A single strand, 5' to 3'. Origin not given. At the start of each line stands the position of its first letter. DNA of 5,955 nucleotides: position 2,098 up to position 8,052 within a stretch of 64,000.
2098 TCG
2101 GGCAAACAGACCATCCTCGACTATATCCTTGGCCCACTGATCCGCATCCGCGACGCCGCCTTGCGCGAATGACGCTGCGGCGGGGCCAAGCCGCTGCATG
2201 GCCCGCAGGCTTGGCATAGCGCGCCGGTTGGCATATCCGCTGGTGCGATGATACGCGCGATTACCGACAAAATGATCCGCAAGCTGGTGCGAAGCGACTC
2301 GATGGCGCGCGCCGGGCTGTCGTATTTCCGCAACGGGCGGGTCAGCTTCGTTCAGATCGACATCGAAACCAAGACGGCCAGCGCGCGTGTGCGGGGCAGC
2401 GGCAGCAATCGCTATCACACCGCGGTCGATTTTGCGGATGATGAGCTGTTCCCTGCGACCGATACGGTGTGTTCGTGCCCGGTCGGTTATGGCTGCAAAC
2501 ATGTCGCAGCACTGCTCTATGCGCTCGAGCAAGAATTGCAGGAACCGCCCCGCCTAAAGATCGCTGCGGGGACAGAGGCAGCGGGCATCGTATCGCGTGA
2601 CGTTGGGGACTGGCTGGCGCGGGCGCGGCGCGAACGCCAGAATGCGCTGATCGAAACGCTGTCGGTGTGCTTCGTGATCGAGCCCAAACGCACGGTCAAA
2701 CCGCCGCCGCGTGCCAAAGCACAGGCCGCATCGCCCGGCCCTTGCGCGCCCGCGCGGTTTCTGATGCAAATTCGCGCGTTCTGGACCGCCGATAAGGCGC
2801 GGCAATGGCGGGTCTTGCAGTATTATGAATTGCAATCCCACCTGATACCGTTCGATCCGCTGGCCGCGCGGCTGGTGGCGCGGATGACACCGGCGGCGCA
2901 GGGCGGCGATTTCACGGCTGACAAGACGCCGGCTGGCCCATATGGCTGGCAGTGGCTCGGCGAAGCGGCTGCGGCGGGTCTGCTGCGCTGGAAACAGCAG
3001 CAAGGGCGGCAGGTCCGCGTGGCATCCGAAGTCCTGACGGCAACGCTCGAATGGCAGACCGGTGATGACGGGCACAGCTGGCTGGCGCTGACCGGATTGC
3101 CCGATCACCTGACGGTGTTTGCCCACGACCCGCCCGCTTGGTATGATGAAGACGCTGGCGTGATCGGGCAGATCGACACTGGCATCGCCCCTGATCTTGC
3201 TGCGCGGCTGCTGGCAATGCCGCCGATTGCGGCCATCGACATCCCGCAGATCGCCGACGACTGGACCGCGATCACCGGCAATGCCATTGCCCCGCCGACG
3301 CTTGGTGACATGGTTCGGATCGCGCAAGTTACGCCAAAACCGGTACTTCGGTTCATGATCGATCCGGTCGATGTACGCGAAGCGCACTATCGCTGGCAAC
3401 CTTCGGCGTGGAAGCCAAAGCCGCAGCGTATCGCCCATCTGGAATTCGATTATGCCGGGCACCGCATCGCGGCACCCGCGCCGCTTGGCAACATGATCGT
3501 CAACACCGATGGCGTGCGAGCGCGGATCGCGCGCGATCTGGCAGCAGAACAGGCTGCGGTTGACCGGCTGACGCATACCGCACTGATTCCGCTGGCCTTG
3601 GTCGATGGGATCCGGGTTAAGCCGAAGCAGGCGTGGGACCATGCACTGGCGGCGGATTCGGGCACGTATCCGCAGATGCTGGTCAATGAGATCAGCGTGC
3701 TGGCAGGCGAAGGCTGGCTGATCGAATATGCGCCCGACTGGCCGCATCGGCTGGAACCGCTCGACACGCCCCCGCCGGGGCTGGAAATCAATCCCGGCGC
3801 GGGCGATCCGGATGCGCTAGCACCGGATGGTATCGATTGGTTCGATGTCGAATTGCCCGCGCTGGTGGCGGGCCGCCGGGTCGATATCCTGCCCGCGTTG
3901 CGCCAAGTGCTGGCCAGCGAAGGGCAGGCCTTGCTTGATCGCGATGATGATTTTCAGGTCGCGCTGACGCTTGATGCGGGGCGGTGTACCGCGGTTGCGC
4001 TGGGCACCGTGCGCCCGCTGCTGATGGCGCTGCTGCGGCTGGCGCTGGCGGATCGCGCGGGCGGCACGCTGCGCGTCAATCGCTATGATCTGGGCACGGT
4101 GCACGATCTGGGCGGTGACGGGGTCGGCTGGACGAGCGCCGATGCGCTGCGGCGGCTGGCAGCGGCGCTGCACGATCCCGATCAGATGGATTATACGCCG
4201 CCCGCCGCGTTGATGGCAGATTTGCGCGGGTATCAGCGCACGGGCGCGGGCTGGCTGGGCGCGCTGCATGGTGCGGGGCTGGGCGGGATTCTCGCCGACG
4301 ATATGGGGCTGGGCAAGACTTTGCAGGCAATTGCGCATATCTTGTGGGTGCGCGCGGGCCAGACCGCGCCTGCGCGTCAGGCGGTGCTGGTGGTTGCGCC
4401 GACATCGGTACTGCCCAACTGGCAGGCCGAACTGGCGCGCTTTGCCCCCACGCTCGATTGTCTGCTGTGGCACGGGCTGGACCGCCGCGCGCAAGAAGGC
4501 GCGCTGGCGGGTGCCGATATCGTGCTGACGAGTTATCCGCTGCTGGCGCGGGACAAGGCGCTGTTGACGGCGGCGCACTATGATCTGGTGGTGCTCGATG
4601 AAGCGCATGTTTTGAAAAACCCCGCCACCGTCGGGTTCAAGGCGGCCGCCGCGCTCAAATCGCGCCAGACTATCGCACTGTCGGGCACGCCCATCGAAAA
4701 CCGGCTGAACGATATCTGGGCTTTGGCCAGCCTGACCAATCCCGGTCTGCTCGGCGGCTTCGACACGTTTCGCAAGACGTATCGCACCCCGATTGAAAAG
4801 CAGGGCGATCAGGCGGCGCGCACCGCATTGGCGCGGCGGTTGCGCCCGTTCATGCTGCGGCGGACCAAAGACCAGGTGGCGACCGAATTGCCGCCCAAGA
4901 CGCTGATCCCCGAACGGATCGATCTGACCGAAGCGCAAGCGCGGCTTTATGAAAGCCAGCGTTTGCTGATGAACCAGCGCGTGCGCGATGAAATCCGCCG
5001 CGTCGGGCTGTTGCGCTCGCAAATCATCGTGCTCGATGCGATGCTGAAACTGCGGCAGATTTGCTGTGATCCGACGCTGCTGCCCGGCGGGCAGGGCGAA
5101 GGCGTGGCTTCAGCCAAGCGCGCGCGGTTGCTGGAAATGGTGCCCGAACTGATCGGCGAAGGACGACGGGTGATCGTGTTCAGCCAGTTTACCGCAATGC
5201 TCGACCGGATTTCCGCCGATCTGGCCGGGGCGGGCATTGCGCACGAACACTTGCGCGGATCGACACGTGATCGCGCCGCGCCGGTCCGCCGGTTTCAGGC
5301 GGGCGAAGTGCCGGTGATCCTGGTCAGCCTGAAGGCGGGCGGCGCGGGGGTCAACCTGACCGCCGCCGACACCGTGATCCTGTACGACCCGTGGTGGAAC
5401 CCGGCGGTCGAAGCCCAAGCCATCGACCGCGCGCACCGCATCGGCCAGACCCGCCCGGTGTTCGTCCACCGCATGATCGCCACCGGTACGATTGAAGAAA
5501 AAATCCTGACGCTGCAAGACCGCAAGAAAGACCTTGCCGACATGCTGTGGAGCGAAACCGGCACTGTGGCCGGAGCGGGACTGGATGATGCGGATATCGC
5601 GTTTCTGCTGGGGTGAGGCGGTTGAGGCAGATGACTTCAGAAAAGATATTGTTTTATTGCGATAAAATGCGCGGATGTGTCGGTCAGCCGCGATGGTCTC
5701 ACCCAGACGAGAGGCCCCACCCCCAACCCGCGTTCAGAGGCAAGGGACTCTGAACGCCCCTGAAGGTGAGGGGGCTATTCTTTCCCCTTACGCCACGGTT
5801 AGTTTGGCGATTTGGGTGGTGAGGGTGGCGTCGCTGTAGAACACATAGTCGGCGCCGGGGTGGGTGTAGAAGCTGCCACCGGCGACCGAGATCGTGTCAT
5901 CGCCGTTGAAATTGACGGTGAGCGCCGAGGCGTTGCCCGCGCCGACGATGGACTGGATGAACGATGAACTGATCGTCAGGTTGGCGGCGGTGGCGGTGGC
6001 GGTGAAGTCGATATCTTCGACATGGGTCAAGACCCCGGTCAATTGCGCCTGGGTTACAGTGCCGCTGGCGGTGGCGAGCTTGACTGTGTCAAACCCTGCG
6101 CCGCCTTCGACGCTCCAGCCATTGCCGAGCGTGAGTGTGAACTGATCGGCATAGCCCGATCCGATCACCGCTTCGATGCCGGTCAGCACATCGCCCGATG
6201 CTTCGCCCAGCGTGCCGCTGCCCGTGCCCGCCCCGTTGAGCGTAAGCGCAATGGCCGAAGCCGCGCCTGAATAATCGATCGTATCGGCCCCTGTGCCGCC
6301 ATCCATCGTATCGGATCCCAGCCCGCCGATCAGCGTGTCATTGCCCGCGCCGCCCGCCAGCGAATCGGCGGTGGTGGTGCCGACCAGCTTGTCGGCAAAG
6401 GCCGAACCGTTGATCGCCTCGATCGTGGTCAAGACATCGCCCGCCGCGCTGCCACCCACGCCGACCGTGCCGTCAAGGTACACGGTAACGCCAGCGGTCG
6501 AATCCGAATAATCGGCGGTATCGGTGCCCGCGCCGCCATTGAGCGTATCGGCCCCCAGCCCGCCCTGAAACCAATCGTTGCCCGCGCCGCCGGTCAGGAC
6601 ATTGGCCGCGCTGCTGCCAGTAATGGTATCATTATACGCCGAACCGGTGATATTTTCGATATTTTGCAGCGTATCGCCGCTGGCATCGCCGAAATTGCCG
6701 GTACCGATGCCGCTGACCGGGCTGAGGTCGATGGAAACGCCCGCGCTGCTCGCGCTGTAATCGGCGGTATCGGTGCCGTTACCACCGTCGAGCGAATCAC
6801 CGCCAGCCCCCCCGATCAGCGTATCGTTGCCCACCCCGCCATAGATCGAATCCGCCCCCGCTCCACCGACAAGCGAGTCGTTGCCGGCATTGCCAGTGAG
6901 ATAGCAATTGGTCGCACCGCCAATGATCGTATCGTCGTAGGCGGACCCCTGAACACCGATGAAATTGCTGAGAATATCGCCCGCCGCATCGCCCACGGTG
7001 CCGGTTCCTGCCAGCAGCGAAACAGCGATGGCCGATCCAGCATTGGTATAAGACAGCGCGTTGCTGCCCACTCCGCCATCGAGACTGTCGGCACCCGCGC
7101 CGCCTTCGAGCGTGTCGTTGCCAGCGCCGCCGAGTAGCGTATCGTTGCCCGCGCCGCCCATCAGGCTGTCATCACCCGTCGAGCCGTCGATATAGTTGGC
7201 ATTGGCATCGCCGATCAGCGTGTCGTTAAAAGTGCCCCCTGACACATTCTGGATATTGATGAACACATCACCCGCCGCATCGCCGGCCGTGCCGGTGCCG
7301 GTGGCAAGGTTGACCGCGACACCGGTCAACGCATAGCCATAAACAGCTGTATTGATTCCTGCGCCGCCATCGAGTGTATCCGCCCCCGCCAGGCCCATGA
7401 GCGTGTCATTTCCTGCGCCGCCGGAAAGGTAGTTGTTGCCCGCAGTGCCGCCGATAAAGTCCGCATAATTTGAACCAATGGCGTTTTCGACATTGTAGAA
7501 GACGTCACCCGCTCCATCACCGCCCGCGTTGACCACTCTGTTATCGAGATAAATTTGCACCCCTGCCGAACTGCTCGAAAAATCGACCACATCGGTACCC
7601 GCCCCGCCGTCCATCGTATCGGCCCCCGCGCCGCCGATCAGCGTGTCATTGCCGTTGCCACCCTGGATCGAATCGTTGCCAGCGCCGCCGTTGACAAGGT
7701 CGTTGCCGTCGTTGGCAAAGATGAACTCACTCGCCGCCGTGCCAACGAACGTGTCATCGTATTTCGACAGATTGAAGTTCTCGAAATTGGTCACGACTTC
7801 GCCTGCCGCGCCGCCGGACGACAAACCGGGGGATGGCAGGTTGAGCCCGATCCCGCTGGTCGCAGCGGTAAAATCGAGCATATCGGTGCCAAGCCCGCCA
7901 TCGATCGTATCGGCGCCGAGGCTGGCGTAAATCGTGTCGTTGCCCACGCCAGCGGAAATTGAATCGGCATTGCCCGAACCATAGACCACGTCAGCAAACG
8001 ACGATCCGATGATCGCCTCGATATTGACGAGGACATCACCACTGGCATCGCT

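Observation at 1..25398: Candidate system: T1SS, 6059-aa RTX protein and a dedicated cytoplasmic GT4 (a possibly glycosylated giant surface protein)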

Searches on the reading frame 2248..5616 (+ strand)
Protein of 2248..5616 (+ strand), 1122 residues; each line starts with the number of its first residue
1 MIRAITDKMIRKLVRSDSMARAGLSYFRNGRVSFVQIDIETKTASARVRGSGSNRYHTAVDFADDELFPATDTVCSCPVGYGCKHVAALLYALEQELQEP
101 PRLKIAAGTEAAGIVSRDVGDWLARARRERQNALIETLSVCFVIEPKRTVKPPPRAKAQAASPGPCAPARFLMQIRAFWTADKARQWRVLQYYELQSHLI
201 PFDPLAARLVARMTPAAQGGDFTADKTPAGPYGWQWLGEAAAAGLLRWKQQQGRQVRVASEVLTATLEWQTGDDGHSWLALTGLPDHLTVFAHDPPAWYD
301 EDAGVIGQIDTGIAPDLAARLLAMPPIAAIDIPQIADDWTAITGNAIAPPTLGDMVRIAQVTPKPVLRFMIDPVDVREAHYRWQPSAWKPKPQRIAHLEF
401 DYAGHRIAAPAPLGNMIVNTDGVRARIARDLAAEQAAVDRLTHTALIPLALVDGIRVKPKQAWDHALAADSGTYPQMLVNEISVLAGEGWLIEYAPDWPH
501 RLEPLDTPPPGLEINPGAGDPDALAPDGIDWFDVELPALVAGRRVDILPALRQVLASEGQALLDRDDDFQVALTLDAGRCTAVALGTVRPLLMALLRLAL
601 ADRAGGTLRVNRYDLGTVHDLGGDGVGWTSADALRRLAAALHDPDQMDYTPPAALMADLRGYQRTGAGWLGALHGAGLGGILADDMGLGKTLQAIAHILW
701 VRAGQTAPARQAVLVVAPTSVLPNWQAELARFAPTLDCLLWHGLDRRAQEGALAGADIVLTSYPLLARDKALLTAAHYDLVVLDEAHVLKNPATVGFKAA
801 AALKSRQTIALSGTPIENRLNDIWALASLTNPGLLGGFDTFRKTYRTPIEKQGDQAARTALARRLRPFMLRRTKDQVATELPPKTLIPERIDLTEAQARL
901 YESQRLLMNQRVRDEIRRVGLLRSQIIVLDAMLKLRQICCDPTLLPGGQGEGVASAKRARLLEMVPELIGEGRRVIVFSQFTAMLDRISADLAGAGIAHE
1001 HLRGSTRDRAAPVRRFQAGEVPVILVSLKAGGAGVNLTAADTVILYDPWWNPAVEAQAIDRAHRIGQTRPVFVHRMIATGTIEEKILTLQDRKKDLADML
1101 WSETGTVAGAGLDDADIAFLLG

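Call 15: search_protein_families(library=pfam, proteins=[window:2248-5616:+], max_evalue=0.01)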
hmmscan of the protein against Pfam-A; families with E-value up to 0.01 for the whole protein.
window:2248-5616:+ (1122 aa): 5 families
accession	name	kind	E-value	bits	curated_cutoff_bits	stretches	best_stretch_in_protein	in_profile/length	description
PF00176.29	SNF2-rel_dom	-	4.3e-65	220.1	24.9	1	662-943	1-289/290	SNF2-related domain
PF00271.37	Helicase_C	-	1.8e-21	76.9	23.5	1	961-1066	6-110/110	Helicase conserved C-terminal domain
PF00270.35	DEAD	-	3.9e-08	33.6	26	1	685-818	22-162/167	DEAD/DEAH box helicase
PF04851.21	ResIII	-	3.1e-07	30.9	22.5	1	680-816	26-163/164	Type III restriction enzyme, res subunit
PF04434.22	SWIM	-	5.1e-05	23.1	19.6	1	73-93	13-37/38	SWIM zinc finger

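Call 16: search_protein_families(library=ncbifam, proteins=[window:2248-5616:+], max_evalue=0.01)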
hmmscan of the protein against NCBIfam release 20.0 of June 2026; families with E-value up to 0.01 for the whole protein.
window:2248-5616:+ (1122 aa): 12 families
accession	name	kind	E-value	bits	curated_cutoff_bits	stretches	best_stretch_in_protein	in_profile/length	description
NF058637.1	helic_SCO1167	equivalog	8.3e-133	444.4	1200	1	620-1120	430-928/932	SCO1167/SCO6262 family helicase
NF053675.1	pilus_reg_Snf2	equivalog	7.6e-117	391.7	1100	1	629-1100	556-1007/1029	pilus expression-regulating Snf2 family helicase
NF041790.1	anti-phage_ZorD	equivalog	1.9e-67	228.1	1500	2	745-1074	693-1033/1035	type I Zorya anti-phage system protein ZorD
NF038318.1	DISARM_DrmD_b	equivalog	8.6e-25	87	950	2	676-902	45-272/868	DISARM system SNF2-like helicase DrmD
NF041062.1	DpdE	equivalog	4.9e-19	67.8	500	2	681-904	174-385/1048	protein DpdE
NF003426.0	PRK04914.1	equivalog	1.2e-13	50.3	576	2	681-790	174-286/959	RNA polymerase-associated protein RapA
NF042964.1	phospholipD_antiphage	equivalog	4.8e-13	48.3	1100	2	681-791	253-373/895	phospholipase D-like domain-containing anti-phage protein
NF038317.1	DISARM_DrmD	equivalog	4.8e-13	48.3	610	2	971-1085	505-634/1021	DISARM system SNF2-like helicase DrmD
NF058636.1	helic_sll1366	equivalog_domain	1.2e-10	40.8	550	1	626-690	524-589/589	sll1366 family intein-prone helicase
NF045503.1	repair_heli_XPB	equivalog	2.9e-05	22.8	610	0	657-816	182-336/548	DNA repair helicase XPB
NF010337.0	PRK13766.1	equivalog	3e-05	22.3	610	1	957-1093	349-493/781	Hef nuclease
NF008394.0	PRK11192.1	equivalog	0.0076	15.1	507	0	971-1066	246-342/441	ATP-dependent RNA helicase SrmB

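Call 53: search_protein_families(library=padloc, proteins=[window:2248-5616:+], max_evalue=0.01)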
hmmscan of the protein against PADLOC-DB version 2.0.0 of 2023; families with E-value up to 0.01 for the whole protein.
window:2248-5616:+ (1122 aa): 36 families (the best 25 are shown)
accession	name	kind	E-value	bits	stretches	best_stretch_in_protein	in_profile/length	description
PDLC02842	DpdE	-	2.2e-168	560.2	2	552-1114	591-1164/1176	DpdE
PDLC02851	DpdE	-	1.1e-125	418.7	2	520-1114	470-1049/1055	DpdE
PDLC02849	DpdE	-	6.3e-119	396.5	1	530-1108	287-840/857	DpdE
PDLC02850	DpdE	-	6.1e-116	386.8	1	631-1104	777-1245/1282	DpdE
PDLC00633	ZorD1|ZorD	-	9.7e-104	346.2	1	641-1098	426-882/908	"SWI2/SNF2 helicase, Mrr-like nuclease"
PDLC02845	DpdE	-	9.7e-101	336.3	1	645-1111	830-1283/1293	DpdE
PDLC00629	ZorD1|ZorD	-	4e-88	294.5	1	647-1079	471-927/1012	"SWI2/SNF2 helicase, Mrr-like nuclease"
PDLC00632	ZorD1|ZorD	-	7.4e-82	273.8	1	646-1111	579-1090/1101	"SWI2/SNF2 helicase, Mrr-like nuclease"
PDLC00634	ZorD1|ZorD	-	5e-80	267.6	2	751-1078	607-938/1208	"SWI2/SNF2 helicase, Mrr-like nuclease"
PDLC00631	ZorD1|ZorD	-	9.8e-75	250.1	1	658-1098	441-907/1071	"SWI2/SNF2 helicase, Mrr-like nuclease"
PDLC02848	DpdE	-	3.2e-74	248.4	1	631-996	329-686/856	DpdE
PDLC00627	ZorD1|ZorD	-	2.6e-54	182.6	2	757-1076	608-960/1006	"SWI2/SNF2 helicase, Mrr-like nuclease"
PDLC00628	ZorD1|ZorD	-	3.4e-52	175.4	1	645-1079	499-945/1171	"SWI2/SNF2 helicase, Mrr-like nuclease"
PDLC02854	DpdE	-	4.8e-52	175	2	742-1111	688-1072/1083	DpdE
PDLC02852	DpdE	-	5.1e-43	145.1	2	951-1100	706-856/905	DpdE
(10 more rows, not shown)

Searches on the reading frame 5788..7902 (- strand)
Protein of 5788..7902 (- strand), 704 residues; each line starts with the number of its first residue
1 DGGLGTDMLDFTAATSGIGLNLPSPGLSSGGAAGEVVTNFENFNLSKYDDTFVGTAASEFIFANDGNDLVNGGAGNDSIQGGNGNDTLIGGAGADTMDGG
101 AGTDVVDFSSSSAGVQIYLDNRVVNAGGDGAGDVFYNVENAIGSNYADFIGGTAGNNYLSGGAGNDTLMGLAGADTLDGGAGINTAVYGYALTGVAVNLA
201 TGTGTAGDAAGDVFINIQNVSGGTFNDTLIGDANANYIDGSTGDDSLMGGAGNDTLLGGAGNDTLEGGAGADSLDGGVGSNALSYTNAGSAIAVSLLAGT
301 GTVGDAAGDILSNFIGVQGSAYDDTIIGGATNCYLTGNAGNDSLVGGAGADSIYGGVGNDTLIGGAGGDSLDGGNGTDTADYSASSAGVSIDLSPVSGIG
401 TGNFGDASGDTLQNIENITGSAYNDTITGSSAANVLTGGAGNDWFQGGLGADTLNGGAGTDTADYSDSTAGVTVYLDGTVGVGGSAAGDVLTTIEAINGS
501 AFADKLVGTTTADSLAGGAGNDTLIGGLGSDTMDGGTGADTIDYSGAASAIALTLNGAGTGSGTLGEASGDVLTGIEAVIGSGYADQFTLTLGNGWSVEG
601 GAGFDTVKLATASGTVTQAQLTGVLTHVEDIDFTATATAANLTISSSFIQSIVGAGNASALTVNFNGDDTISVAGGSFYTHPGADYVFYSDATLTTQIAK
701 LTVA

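Call 15: search_protein_families(library=pfam, proteins=[window:5788-7902:-], max_evalue=0.01)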
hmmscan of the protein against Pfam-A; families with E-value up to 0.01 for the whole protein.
window:5788-7902:- (704 aa): 1 family
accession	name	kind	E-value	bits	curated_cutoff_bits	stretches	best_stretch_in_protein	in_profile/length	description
PF00353.25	HemolysinCabind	-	1.3e-61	204.4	23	11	72-106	2-36/36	RTX calcium-binding nonapeptide repeat (4 copies)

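Call 16: search_protein_families(library=ncbifam, proteins=[window:5788-7902:-], max_evalue=0.01)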
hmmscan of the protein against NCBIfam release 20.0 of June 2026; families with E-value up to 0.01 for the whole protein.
window:5788-7902:- (704 aa): 8 families
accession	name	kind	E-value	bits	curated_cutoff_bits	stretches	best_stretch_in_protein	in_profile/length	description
NF033943.0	RTX_toxin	subfamily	1.7e-37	129.1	1000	6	41-170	679-801/930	RTX family hemolysin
NF035945.1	Zn_serralysin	subfamily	1.8e-37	129.6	500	6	374-469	277-373/462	serralysin family metalloprotease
NF046115.1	Ca_rpt_SMc04171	equivalog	3.3e-34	119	625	4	1-287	210-475/574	SMc04171 family calcium-binding repeat protein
NF053766.1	ZapA_metallo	exception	1.1e-26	93.9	940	5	223-291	327-395/483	ZapA family metalloprotease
NF050046.1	PueAB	exception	9.6e-26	90.3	670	5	58-120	369-431/616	polyurethane esterase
NF033203.1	entero_EhxA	exception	5.6e-21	74.4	2000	3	41-166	712-829/997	enterohemolysin EhxA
NF051884.1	ProteaseSapA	equivalog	1.2e-16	60.5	1200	2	458-577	280-397/644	protease SapA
NF052454.1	BtaGlycanEglC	equivalog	2.5e-16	59.6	700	2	37-111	79-156/459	endo-1,3-1,4-beta-glycanase EglC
